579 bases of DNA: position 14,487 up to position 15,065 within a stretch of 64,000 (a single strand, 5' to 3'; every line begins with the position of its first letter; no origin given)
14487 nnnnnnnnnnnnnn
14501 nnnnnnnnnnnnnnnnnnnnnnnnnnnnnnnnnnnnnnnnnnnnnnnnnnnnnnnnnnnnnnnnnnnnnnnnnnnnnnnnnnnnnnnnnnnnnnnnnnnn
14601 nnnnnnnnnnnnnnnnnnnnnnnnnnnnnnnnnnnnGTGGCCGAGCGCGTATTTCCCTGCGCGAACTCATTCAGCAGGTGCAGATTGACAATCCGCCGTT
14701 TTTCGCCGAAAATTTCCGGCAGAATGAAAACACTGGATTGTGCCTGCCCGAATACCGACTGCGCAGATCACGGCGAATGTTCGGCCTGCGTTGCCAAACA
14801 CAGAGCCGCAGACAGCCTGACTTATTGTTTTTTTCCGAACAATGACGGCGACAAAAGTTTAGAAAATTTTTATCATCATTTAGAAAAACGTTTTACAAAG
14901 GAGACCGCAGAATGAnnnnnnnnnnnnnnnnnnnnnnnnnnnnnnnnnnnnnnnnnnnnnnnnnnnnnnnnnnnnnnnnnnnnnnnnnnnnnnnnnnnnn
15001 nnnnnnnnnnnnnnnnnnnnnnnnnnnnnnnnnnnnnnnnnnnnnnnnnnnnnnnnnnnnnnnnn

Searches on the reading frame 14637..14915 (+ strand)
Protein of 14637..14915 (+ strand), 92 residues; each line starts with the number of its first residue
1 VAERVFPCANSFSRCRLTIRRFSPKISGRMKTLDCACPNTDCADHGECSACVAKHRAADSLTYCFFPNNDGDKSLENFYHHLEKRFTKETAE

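Call 7: search_protein_families(library=pfam, proteins=[window:14637-14915:+], max_evalue=0.01)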
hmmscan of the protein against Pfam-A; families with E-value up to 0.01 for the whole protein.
window:14637-14915:+ (92 aa): 1 family
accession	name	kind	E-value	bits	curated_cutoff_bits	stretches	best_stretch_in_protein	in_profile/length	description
PF20095.4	DUF6485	-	9.9e-05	23.2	24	1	34-79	6-58/70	Domain of unknown function (DUF6485)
